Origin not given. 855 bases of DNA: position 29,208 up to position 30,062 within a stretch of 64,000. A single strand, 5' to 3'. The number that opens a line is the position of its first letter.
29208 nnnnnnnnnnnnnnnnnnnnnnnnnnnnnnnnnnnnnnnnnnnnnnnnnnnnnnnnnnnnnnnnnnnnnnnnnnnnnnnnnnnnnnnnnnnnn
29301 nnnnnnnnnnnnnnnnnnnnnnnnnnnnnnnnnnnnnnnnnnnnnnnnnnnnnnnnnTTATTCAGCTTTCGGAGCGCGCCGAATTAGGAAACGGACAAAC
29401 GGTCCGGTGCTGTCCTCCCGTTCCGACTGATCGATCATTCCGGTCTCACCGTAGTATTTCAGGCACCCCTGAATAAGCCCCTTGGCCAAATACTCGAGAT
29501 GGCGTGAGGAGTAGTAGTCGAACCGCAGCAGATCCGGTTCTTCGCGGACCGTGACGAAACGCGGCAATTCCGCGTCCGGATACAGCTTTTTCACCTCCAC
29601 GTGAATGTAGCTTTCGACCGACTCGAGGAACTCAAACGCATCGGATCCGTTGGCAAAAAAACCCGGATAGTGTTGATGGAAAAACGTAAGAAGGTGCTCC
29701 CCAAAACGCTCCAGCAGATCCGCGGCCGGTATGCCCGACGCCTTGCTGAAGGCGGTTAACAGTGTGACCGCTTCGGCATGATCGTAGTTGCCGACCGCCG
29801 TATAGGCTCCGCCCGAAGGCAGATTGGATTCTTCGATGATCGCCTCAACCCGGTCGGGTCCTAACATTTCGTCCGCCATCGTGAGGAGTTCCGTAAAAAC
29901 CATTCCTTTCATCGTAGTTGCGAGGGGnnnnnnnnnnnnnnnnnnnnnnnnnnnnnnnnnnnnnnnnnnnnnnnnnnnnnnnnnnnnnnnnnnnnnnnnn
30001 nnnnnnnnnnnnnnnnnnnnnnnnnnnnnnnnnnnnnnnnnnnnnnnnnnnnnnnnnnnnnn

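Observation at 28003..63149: Candidate new system: an NO-gated partner-switching circuit hard-wired into an exopolysaccharide locus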

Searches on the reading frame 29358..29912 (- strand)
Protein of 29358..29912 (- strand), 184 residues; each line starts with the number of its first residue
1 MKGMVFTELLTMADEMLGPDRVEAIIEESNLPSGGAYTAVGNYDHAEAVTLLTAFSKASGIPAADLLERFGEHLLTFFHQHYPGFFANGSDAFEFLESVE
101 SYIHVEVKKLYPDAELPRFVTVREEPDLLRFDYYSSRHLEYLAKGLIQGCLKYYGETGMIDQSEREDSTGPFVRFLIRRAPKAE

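Call 3: search_protein_families(library=pfam, proteins=[window:29358-29912:-], max_evalue=0.01)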
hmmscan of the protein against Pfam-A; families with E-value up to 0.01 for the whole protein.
window:29358-29912:- (184 aa): 1 family
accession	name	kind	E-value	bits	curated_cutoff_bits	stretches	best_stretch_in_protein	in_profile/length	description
PF07700.20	HNOB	-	3.7e-39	134.7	25.5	1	2-157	1-158/163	Haem-NO-binding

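Call 27: find_homologous_proteins(query=window:29358-29912:-, max_evalue=0.00001)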
Query window:29358-29912:- (184 aa): 1927 proteins with E <= 0.00001 among 2058 candidates; the best 120 are listed.
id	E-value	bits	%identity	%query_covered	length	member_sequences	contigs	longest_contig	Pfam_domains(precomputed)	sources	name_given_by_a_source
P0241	3.9e-118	410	100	100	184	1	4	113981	PF07700.21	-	-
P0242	7.9e-79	282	70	97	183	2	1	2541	PF07700.21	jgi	jgi:hypothetical protein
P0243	3.2e-76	273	70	98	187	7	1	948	PF07700.21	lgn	-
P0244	4.0e-75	270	66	99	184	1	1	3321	PF07700.21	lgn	-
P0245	9.1e-75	269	66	99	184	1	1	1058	PF07700.21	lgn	-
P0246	1.3e-74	268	68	99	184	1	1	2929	PF07700.21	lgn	-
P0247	6.3e-72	259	68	97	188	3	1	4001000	PF07700.21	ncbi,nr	ncbi:hypothetical protein IMCC26134_06920 [Verrucomicrobia bacterium IMCC26134]|nr:hypothetical prot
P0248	7.6e-72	259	65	98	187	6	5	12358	PF07700.21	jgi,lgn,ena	jgi:hypothetical protein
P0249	1.6e-71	258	65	97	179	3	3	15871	PF07700.21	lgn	-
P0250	2.2e-67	244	68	91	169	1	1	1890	PF07700.21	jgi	jgi:hypothetical protein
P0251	4.9e-63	230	59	97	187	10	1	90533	PF07700.21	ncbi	-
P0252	5.9e-56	207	70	74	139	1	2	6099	PF07700.21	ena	-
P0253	2.3e-50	189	51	97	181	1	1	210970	PF07700.21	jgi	-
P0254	6.2e-50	188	52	98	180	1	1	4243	PF07700.21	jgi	jgi:hypothetical protein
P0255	1.3e-49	187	53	93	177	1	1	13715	PF07700.21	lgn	-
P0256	1.8e-49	186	54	97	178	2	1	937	PF07700.21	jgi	jgi:Haem-NO-binding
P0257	5.3e-49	185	52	94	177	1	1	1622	PF07700.21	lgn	-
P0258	7.7e-49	184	54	93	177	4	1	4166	PF07700.21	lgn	-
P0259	9.7e-49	184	50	97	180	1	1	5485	PF07700.21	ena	-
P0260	1.1e-48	184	48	98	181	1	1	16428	PF07700.21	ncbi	-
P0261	1.2e-48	183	50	99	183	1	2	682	PF07700.21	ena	-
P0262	1.4e-48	183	51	98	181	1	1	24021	PF07700.21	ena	-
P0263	1.5e-48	183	52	99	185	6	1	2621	PF07700.21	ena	-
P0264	1.6e-48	183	50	97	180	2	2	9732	PF07700.21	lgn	-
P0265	2.4e-48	182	51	98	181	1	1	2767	PF07700.21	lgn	-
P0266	2.5e-48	182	52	98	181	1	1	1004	PF07700.21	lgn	-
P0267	2.8e-48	182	51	98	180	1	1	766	PF07700.21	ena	-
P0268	3.7e-48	182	48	99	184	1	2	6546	PF07700.21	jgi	jgi:hypothetical protein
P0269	3.9e-48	182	49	99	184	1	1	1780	PF07700.21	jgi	jgi:hypothetical protein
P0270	3.9e-48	182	50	97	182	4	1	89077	PF07700.21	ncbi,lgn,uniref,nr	ncbi:Haem-NO-binding [Thiothrix caldifontis]|uniref:Haem-NO-binding n=1 Tax=Thiothrix caldifontis Ta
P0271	4.7e-48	182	49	97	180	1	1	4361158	PF07700.21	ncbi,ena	-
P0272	5.1e-48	181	50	98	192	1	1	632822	PF07700.21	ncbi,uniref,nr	ncbi:heme NO-binding domain-containing protein [Ruficoccus amylovorans]|uniref:Heme NO-binding domai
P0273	8.3e-48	181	54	89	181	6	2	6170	PF07700.21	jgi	-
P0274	8.9e-48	181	48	98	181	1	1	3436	PF07700.21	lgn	-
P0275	1.1e-47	180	50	97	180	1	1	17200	PF07700.21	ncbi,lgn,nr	ncbi:MAG: guanylate cyclase [Nitrospirales bacterium]|nr:MAG: guanylate cyclase [Nitrospirales bacte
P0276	1.2e-47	180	52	98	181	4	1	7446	PF07700.21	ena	-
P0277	1.3e-47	180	52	94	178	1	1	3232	PF07700.21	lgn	-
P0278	1.4e-47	180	50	98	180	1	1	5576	PF07700.21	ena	-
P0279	1.6e-47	180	48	97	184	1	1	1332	PF07700.21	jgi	jgi:hypothetical protein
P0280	2.0e-47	179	51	97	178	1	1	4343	PF07700.21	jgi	jgi:hypothetical protein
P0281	2.0e-47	179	49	98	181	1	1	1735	PF07700.21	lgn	-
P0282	2.3e-47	179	52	92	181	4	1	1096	PF07700.21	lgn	-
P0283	2.5e-47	179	53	94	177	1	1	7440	PF07700.21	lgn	-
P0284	2.7e-47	179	51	98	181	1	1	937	PF07700.21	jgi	-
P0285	2.9e-47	179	51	93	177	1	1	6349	PF07700.21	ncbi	ncbi:MAG: heme NO-binding domain-containing protein [Puniceicoccales bacterium]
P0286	3.4e-47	179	51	98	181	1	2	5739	PF07700.21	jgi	jgi:hypothetical protein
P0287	3.5e-47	179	54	86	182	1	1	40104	PF07700.21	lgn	-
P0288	3.6e-47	179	49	93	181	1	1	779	PF07700.21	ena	-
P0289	4.2e-47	178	50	97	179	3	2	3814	PF07700.21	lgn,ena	-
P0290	5.2e-47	178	51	98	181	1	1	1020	PF07700.21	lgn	-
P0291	5.3e-47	178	52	97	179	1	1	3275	PF07700.21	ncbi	-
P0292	5.3e-47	178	48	99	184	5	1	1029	PF07700.21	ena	-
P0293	5.4e-47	178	52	97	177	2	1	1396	PF07700.21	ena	-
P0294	5.6e-47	178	46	99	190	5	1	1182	PF07700.21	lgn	-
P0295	5.9e-47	178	51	97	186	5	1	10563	PF07700.21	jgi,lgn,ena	-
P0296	6.1e-47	178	52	94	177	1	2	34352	PF07700.21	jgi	-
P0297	6.1e-47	178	52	99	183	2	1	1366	PF07700.21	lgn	-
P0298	6.2e-47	178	55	87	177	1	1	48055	PF07700.21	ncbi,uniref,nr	ncbi:heme NO-binding domain-containing protein [Cerasicoccus maritimus]|uniref:heme NO-binding domai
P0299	6.7e-47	178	50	97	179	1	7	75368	PF07700.21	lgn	-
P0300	7.3e-47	178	51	97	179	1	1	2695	PF07700.21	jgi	-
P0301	9.3e-47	177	50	93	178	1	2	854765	PF07700.21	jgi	jgi:hypothetical protein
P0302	9.6e-47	177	49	97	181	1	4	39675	PF07700.21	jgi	jgi:hypothetical protein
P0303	9.7e-47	177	49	97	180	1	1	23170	PF07700.21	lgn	-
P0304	1.0e-46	177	52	97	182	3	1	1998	PF07700.21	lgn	-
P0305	1.0e-46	177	51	98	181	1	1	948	PF07700.21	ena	-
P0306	1.1e-46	177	51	98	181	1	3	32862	PF07700.21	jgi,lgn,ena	jgi:hypothetical protein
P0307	1.1e-46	177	49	97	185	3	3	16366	PF07700.21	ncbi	-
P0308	1.2e-46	177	50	97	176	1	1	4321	PF07700.21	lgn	-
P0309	1.2e-46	177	46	97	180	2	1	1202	PF07700.21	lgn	-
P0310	1.3e-46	177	53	89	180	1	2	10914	PF07700.21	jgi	jgi:hypothetical protein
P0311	1.4e-46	177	53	89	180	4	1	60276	PF07700.21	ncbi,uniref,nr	ncbi:heme NO-binding domain-containing protein [Paraglaciecola arctica]|uniref:2,4-dihydroxyhept-2-e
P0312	1.4e-46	177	48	98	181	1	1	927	PF07700.21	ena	-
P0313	1.5e-46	177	50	98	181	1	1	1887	PF07700.21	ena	-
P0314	1.6e-46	176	51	98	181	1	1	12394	PF07700.21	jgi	-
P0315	1.7e-46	176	49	97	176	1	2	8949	PF07700.21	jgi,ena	jgi:hypothetical protein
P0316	1.8e-46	176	52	94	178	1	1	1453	PF07700.21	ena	-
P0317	1.9e-46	176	49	98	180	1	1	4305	PF07700.21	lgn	-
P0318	2.1e-46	176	47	98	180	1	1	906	PF07700.21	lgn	-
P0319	2.4e-46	176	52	89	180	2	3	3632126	PF07700.21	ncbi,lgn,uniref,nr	ncbi:guanylate cyclase [Psychrosphaera saromensis]|uniref:Heme NO-binding domain-containing protein 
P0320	2.4e-46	176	50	98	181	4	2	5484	PF07700.21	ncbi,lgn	-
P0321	2.5e-46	176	50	96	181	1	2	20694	PF07700.21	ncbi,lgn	-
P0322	2.6e-46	176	53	89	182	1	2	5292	PF07700.21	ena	-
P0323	2.6e-46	176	51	97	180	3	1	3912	PF07700.21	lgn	-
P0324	2.6e-46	176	48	97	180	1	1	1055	PF07700.21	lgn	-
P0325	2.7e-46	176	52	91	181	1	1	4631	PF07700.21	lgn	-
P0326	2.7e-46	176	49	97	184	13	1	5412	PF07700.21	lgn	-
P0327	2.8e-46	176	53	96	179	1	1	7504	PF07700.21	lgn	-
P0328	2.9e-46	176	53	94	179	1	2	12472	PF07700.21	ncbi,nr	ncbi:MAG: heme NO-binding domain-containing protein [Akkermansiaceae bacterium]|nr:heme NO-binding d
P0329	3.1e-46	176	49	98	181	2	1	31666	PF07700.21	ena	-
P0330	3.1e-46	176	49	98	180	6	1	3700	PF07700.21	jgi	jgi:hypothetical protein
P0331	3.3e-46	176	48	98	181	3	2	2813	PF07700.21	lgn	-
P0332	3.6e-46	175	51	96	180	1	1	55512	PF07700.21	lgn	-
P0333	4.0e-46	175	50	97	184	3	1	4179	PF07700.21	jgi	-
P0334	4.0e-46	175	49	97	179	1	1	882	PF07700.21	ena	-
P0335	4.5e-46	175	53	87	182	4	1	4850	PF07700.21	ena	-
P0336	4.6e-46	175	49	97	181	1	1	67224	PF07700.21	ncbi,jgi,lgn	jgi:hypothetical protein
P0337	4.8e-46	175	48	98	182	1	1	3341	PF07700.21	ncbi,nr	ncbi:MAG: heme NO-binding domain-containing protein [Bryobacteraceae bacterium]|nr:heme NO-binding d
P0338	4.9e-46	175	51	97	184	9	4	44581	PF07700.21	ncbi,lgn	-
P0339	5.0e-46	175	49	95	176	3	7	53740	PF07700.21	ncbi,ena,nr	ncbi:MAG: hypothetical protein CMO80_24325 [Verrucomicrobiales bacterium]|nr:hypothetical protein [V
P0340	5.4e-46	175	48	97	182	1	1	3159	PF07700.21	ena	-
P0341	6.2e-46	175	50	97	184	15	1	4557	PF07700.21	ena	-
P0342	6.4e-46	175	53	97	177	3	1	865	PF07700.21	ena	-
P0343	6.7e-46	174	53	85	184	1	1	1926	PF07700.21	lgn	-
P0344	7.3e-46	174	49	97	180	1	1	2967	PF07700.21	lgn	-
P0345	7.4e-46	174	52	89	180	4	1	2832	PF07700.21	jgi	jgi:hypothetical protein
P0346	7.5e-46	174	46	99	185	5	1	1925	PF07700.21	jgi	jgi:hypothetical protein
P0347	7.7e-46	174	50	97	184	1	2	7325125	PF07700.21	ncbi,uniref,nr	ncbi:heme NO-binding domain-containing protein [Mesorhizobium sp. NZP2077]|uniref:heme NO-binding do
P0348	7.8e-46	174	49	98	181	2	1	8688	PF07700.21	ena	-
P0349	7.8e-46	174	51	97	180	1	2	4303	PF07700.21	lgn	-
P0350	7.9e-46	174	47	98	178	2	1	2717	PF07700.21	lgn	-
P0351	7.9e-46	174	49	99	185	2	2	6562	PF07700.21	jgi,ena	jgi:hypothetical protein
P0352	8.0e-46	174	48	98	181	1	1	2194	PF07700.21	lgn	-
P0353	8.9e-46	174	50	97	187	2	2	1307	PF07700.21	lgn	-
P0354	9.0e-46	174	51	97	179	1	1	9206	PF07700.21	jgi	-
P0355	9.4e-46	174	52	90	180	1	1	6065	PF07700.21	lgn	-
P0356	9.4e-46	174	47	98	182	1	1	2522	PF07700.21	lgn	-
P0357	9.9e-46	174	49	97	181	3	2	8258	PF07700.21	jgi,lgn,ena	-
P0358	1.0e-45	174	50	93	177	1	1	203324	PF07700.21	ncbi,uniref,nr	ncbi:heme NO-binding domain-containing protein [Cerasicoccus frondis]|uniref:heme NO-binding domain-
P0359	1.1e-45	174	54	85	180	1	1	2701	PF07700.21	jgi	-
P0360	1.1e-45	174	49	98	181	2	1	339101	PF07700.21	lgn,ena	-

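Call 28: find_encoding_contigs(protein=P0247, flank=10000, max_places=2)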
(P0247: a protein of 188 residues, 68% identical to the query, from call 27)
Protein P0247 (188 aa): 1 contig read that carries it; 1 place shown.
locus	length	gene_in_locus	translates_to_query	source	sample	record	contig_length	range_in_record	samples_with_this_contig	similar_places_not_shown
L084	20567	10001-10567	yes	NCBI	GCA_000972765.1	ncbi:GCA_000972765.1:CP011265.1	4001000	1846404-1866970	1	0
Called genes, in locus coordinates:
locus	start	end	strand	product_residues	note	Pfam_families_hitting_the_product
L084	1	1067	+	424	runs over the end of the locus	PF28597:T2SSF_N, PF00482:T2SSF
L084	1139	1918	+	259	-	PF01975:SurE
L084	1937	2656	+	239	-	PF03167:UDG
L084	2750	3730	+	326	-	PF00005:ABC_tran, PF13304:AAA_21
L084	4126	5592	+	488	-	PF13396:PLDc_N, PF13091:PLDc_2, PF00614:PLDc (weak)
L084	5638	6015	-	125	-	-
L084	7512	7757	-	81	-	-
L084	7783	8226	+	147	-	PF00072:Response_reg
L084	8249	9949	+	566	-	PF01590:GAF, PF13185:GAF_2, PF00512:HisKA, PF02518:HATPase_c, PF00072:Response_reg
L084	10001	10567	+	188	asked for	PF07700:HNOB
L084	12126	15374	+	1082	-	PF02837:Glyco_hydro_2_N, PF00703:Glyco_hydro_2, PF02836:Glyco_hydro_2_C, PF16353:LacZ_4, PF02929:Bgal_small_N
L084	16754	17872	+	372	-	PF07470:Glyco_hydro_88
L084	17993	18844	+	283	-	PF00535:Glycos_transf_2, PF13641:Glyco_tranf_2_3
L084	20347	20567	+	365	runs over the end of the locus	PF25919:BSH_CusB (faint), PF25917:BSH_RND, PF25954:Beta-barrel_RND_2, PF25989:YknX_C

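Call 29: find_encoding_contigs(protein=P0249, flank=10000, max_places=3)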
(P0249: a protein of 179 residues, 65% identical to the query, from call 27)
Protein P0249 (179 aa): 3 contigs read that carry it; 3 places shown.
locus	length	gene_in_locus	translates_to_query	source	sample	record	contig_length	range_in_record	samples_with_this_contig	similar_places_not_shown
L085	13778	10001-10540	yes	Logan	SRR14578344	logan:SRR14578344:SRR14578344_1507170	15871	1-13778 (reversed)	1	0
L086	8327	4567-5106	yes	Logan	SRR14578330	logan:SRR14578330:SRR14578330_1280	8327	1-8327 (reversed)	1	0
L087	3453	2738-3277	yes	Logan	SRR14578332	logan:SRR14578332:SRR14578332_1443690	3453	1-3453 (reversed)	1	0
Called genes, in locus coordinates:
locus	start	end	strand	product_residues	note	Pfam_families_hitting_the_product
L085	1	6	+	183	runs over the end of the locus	-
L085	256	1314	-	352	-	PF00356:LacI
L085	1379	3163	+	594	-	PF12831:FAD_oxidored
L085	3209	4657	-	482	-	PF00890:FAD_binding_2, PF01266:DAO (faint), PF01946:Thi4 (weak), PF03486:HI0933_like (faint), PF07992:Pyr_redox_2 (faint), PF12831:FAD_oxidored (weak), PF01593:Amino_oxidase, PF13450:NAD_binding_8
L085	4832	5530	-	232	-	PF01980:TrmO_N, PF18389:TrmO_C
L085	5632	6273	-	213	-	PF01725:Ham1p_like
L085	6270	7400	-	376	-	PF00383:dCMP_cyt_deam_1, PF14437:MafB19-deam (weak), PF01872:RibD_C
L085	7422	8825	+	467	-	PF00083:Sugar_tr, PF07690:MFS_1, PF00083:Sugar_tr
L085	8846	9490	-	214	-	PF00753:Lactamase_B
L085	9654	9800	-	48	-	-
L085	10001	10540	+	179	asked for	PF07700:HNOB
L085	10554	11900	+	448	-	PF00512:HisKA, PF02518:HATPase_c, PF00072:Response_reg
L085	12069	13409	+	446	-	PF00696:AA_kinase, PF00583:Acetyltransf_1, PF13508:Acetyltransf_7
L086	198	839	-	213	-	PF01725:Ham1p_like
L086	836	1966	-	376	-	PF00383:dCMP_cyt_deam_1, PF14437:MafB19-deam (weak), PF01872:RibD_C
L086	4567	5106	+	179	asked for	PF07700:HNOB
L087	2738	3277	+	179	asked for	PF07700:HNOB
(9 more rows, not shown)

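Call 30: find_encoding_contigs(protein=P0251, flank=10000, max_places=2)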
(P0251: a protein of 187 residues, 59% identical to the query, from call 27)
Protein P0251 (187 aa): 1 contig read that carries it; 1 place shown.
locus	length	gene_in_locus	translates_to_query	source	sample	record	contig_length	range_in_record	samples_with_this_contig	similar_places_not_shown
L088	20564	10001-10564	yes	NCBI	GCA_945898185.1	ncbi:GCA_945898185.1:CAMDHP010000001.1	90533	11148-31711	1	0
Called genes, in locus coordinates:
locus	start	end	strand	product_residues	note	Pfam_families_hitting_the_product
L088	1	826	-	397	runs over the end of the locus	PF00667:FAD_binding_1, PF00175:NAD_binding_1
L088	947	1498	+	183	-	-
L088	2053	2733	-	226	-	-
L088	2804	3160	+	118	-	-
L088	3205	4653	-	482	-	PF00890:FAD_binding_2 (weak), PF01266:DAO (faint), PF01946:Thi4 (weak), PF03486:HI0933_like (faint), PF07992:Pyr_redox_2 (faint), PF12831:FAD_oxidored (weak), PF01593:Amino_oxidase, PF13450:NAD_binding_8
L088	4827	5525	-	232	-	PF01980:TrmO_N, PF18389:TrmO_C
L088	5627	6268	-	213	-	PF01725:Ham1p_like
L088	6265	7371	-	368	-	PF00383:dCMP_cyt_deam_1, PF14437:MafB19-deam (weak), PF01872:RibD_C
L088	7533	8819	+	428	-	PF00083:Sugar_tr, PF07690:MFS_1, PF00083:Sugar_tr, PF07690:MFS_1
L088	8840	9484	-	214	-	PF00753:Lactamase_B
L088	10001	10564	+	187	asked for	PF07700:HNOB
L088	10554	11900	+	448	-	PF00512:HisKA, PF02518:HATPase_c, PF00072:Response_reg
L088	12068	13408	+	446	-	PF00696:AA_kinase, PF00583:Acetyltransf_1, PF13508:Acetyltransf_7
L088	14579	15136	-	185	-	-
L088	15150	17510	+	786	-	PF12951:PATR (weak)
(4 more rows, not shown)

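Call 36: search_solved_structures(query=window:29358-29912:-, max_evalue=0.001, show_alignments=3)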
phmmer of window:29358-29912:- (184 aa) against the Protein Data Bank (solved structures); distinct sequences matched with E-value up to 0.001: 29.
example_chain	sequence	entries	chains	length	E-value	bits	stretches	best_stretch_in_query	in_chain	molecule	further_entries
6ocv_A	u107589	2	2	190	5.2e-35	124.3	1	1-182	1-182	Heme NO binding domain protein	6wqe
6bde_A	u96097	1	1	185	2.9e-34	121.9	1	1-179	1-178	2,4-dihydroxyhept-2-ene-1,7-dioic acid aldolase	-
6bdd_A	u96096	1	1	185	2e-33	119.1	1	1-179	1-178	2,4-dihydroxyhept-2-ene-1,7-dioic acid aldolase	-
2kii_A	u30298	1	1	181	4.8e-09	39.7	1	1-157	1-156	Putative uncharacterized protein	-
4u99_A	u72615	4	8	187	5.1e-09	39.6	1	1-157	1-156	NO-binding heme-dependent sensor protein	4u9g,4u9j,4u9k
4u9b_A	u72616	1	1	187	5.3e-09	39.5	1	1-157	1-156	NO-binding heme-dependent sensor protein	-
1u4h_A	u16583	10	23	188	7.3e-09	39.1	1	1-178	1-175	Heme-based Methyl-accepting Chemotaxis Protein | Methyl-accepting chemotaxis protein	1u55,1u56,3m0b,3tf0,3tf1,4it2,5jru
1xbn_A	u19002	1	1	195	8.3e-09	38.9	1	1-178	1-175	Methyl-accepting chemotaxis protein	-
3nvr_A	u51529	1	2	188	8.8e-09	38.8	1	5-178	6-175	Methyl-accepting chemotaxis protein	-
3sj5_A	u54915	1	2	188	1.2e-08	38.4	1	7-178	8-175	Methyl-accepting chemotaxis protein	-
6cww_A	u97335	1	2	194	1.3e-08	38.2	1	7-178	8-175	Methyl-accepting chemotaxis protein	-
5mnw_A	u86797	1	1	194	4.4e-08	36.6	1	11-152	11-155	Guanylate cyclase soluble subunit beta-1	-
3iqb_A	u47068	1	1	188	5.1e-08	36.4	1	1-178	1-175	Methyl-accepting chemotaxis protein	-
4fdk_A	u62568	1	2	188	5.1e-08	36.3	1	1-178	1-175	Methyl-accepting chemotaxis protein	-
3eee_A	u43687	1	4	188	9.4e-08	35.5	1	1-178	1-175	Methyl-accepting chemotaxis protein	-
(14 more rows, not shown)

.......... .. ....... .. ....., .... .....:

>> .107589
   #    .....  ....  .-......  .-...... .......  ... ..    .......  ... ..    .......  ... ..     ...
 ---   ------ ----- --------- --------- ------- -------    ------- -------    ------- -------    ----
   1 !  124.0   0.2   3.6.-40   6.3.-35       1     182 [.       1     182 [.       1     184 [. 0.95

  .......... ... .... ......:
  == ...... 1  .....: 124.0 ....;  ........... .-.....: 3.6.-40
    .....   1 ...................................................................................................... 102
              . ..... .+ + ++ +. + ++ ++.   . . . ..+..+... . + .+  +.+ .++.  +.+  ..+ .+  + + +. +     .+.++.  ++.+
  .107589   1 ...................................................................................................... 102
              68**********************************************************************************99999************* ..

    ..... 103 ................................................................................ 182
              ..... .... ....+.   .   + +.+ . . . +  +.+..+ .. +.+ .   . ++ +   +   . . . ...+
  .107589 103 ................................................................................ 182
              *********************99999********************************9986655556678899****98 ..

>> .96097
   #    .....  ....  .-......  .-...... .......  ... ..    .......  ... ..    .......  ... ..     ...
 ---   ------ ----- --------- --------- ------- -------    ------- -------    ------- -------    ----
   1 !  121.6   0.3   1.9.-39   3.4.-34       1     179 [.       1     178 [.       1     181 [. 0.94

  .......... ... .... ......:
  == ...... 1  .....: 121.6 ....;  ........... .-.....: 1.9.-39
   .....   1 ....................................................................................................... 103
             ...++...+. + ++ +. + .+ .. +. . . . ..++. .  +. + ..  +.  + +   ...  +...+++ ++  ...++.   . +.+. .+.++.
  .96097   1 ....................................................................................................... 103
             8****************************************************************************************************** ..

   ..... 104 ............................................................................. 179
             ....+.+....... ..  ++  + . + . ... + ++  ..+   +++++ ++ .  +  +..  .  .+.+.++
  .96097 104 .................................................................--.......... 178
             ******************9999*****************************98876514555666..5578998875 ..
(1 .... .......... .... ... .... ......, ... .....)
